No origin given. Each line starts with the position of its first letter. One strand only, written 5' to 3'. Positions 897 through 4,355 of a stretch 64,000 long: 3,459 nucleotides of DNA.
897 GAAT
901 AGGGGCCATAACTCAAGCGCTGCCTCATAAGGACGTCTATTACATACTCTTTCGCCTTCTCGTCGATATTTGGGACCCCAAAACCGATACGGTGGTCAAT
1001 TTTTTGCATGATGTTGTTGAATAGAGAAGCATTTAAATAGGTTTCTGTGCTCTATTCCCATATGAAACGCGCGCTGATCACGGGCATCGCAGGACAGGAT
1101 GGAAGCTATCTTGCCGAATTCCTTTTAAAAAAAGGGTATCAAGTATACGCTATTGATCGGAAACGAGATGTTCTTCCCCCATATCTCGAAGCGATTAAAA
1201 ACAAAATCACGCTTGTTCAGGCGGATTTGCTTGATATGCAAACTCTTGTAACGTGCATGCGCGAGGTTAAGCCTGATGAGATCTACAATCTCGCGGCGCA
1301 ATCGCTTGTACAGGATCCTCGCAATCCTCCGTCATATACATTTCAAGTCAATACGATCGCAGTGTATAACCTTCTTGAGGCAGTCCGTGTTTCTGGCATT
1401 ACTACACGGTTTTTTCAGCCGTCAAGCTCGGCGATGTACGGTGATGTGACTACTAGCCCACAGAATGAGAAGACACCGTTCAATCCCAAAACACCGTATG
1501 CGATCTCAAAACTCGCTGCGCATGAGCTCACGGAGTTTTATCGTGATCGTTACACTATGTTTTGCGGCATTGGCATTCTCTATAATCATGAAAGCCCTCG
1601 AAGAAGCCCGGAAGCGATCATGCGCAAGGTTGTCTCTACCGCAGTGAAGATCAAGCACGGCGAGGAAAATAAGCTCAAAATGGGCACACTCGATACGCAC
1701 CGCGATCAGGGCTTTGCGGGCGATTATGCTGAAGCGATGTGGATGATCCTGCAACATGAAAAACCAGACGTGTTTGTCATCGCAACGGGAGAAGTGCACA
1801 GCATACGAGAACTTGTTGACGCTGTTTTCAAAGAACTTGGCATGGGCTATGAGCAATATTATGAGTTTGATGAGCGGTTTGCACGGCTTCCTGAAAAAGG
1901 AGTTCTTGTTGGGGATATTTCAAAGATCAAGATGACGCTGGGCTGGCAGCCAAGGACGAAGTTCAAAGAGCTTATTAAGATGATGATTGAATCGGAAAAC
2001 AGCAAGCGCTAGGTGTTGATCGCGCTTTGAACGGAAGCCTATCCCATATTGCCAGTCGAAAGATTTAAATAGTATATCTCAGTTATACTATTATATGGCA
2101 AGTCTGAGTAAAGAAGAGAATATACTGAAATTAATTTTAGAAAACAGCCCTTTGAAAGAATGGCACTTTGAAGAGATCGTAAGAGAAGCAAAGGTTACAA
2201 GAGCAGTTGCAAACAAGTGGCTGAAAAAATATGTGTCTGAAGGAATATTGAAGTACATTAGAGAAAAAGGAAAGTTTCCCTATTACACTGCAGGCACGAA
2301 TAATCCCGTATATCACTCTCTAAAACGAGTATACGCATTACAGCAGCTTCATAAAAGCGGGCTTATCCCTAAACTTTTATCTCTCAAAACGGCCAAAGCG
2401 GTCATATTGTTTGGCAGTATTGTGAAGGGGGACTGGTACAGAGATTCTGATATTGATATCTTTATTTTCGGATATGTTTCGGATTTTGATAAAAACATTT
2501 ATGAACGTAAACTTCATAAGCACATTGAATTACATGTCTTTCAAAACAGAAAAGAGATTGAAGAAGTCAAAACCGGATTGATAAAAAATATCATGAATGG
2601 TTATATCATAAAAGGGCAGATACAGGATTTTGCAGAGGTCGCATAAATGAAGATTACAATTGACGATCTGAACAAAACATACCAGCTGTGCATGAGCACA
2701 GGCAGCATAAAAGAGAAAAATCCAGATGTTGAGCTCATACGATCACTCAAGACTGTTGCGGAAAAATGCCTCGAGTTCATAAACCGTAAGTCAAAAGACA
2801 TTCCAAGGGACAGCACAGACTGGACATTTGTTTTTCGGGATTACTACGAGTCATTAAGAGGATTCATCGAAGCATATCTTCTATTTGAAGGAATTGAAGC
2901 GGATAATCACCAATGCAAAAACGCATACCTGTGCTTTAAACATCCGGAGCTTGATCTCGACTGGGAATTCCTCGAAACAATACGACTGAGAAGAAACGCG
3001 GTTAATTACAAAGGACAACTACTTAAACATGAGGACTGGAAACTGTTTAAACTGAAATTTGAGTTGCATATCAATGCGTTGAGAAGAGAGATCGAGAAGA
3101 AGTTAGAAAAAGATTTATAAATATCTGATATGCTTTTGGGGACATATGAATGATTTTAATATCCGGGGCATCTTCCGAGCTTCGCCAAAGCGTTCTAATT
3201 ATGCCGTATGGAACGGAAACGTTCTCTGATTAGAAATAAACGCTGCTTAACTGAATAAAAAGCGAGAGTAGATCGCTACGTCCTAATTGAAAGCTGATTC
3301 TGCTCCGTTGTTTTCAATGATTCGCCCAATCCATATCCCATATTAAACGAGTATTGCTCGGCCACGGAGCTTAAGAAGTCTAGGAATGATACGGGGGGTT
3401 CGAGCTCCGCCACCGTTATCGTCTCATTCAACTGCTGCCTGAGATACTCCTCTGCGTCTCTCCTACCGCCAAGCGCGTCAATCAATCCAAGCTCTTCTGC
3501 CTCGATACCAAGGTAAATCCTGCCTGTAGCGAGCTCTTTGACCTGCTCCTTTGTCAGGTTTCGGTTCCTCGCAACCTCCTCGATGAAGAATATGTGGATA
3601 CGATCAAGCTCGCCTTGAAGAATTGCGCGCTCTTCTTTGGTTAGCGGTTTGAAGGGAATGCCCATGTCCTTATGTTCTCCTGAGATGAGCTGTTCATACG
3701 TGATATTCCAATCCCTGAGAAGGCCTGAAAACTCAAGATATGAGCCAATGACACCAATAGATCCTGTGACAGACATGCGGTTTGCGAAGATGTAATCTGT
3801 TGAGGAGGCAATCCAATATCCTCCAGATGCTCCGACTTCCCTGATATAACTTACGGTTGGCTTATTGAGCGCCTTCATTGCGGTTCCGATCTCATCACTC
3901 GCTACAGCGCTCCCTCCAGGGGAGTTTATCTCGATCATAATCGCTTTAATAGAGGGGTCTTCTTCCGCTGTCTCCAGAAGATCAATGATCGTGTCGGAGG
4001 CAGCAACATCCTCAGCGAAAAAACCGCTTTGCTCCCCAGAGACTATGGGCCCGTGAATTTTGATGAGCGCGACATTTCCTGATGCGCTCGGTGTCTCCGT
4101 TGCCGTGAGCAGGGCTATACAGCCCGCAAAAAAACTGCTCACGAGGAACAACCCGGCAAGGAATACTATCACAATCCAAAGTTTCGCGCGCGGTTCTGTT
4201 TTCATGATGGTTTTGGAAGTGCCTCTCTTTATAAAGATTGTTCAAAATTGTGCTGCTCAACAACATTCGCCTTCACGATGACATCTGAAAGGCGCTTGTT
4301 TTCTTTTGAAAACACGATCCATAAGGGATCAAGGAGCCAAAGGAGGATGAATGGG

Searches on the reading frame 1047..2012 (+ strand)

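Call 44: search_protein_families(library=pfam, proteins=[window:1047-2012:+], max_evalue=0.001)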
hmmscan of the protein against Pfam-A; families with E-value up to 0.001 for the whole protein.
window:1047-2012:+ (321 aa): 7 families
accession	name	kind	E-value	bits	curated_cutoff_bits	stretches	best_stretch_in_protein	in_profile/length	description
PF16363.11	GDP_Man_Dehyd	-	7.1e-103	345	27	1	10-313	1-332/332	GDP-mannose 4,6 dehydratase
PF01370.27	Epimerase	-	5.3e-59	200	20.9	1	9-246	1-240/240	NAD dependent epimerase/dehydratase family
PF04321.23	RmlD_sub_bind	-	5.5e-13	49.1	27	1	8-266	2-233/287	RmlD substrate binding domain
PF00106.31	adh_short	-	2.1e-05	24.6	26.6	1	7-166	1-164/195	short chain dehydrogenase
PF05368.20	NmrA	-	0.00022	21.4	27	1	7-75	3-71/298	NmrA-like family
PF13460.12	NAD_binding_10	-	0.00047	20.5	27.2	1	13-163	1-132/184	NAD(P)H-binding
PF02719.21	Polysacc_synt_2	-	0.00076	19.2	20.2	0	48-119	50-121/293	Polysaccharide biosynthesis protein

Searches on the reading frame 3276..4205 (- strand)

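Call 44: search_protein_families(library=pfam, proteins=[window:3276-4205:-], max_evalue=0.001)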
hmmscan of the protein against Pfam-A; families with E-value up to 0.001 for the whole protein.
window:3276-4205:- (309 aa): 4 families
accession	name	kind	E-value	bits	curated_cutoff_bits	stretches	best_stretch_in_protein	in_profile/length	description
PF01343.23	Peptidase_S49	-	3.4e-42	144.5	24.9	1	112-259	4-151/154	Peptidase family S49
PF25145.1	NfeD1b_N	-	8e-10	39.1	40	1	78-153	24-98/189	NfeD1b, N-terminal domain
PF00574.28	CLP_protease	-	1.1e-05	25.8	20.2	1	69-138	29-98/182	Clp protease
PF01972.22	SDH_protease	-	0.0001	21.9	31.3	1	70-150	78-155/286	ClpP-like SDH-type serine proteinase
